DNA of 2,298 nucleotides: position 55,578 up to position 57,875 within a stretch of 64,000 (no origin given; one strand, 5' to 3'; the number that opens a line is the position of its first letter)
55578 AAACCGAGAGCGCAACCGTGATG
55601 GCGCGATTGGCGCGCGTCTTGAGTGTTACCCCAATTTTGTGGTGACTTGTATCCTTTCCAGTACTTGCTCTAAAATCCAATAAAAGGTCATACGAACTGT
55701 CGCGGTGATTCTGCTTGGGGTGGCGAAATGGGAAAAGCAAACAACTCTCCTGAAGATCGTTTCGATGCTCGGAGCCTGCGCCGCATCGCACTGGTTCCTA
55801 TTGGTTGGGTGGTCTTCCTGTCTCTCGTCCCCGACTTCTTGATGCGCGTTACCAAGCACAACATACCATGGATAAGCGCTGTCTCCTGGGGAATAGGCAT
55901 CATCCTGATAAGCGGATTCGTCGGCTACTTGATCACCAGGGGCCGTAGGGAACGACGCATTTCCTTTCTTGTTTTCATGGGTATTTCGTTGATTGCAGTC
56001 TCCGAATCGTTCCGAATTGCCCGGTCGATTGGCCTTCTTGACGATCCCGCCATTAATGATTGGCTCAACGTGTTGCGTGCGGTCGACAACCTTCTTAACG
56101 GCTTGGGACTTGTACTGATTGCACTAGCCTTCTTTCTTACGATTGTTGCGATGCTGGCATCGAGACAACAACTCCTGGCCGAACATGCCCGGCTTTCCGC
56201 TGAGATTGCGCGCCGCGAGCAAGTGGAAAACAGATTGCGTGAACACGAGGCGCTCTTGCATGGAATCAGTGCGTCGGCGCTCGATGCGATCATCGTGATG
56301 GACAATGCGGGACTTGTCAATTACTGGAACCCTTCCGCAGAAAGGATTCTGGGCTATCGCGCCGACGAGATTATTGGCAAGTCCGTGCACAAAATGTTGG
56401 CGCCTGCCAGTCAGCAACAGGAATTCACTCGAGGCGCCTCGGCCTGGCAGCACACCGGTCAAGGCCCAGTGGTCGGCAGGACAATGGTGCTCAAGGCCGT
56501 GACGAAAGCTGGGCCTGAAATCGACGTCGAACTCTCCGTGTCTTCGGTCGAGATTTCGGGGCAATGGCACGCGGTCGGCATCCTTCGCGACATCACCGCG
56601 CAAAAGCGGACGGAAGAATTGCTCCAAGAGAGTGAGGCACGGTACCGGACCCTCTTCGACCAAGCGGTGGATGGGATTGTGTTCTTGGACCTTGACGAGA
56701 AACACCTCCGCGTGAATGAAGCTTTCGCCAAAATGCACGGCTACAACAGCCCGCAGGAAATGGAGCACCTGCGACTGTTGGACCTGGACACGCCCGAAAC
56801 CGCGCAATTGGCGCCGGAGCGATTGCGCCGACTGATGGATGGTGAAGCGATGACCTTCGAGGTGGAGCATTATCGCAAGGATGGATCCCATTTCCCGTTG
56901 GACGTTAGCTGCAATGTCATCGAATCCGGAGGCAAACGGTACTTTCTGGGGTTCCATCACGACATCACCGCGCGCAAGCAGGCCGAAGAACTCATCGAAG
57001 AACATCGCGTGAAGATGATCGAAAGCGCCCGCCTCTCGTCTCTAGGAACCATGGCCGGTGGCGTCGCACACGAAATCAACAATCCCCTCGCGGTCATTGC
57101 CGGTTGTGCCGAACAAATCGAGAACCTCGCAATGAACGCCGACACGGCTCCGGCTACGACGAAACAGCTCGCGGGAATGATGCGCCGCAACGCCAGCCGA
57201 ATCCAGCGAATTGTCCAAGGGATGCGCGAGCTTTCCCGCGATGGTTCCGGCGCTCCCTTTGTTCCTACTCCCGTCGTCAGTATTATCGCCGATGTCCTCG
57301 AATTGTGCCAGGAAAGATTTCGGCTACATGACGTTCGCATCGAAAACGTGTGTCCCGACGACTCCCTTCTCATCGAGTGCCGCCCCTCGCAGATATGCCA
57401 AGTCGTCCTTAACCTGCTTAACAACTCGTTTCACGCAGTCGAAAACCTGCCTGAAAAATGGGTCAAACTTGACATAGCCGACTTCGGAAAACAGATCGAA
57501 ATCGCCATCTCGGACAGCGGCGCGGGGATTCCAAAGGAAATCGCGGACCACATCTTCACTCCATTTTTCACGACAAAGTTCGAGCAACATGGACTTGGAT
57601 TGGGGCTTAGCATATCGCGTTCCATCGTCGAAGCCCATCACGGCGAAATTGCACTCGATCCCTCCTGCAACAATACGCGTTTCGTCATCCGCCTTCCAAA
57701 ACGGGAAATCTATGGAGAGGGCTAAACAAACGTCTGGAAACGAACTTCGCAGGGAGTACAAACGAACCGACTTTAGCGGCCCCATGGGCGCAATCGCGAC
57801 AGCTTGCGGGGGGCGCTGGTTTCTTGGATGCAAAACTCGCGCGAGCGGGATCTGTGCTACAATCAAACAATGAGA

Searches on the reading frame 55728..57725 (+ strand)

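Call 85: search_protein_families(library=pfam, proteins=[window:55728-57725:+], max_evalue=0.00001)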
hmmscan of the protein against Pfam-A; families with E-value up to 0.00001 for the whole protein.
window:55728-57725:+ (665 aa): 7 families
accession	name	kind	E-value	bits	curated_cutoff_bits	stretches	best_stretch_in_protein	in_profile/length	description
PF13426.13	PAS_9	-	2.2e-26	92.6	27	2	315-415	2-103/103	PAS domain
PF00989.32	PAS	-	1.1e-24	87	22.6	2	183-289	9-113/113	PAS fold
PF02518.31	HATPase_c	-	1.5e-21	77.4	26.4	1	553-659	3-110/111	Histidine kinase-, DNA gyrase B-, and HSP90-like ATPase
PF08448.16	PAS_4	-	2.9e-19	69.7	23.1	2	310-418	1-110/110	PAS fold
PF13188.13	PAS_8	-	4.6e-15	55.3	21.8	1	304-359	1-55/65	PAS domain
PF08447.18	PAS_3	-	9.6e-12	45.5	25.6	0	327-409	2-88/89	PAS fold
PF00512.31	HisKA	-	7.5e-11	42.4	26.9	1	439-508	2-66/66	His Kinase A (phospho-acceptor) domain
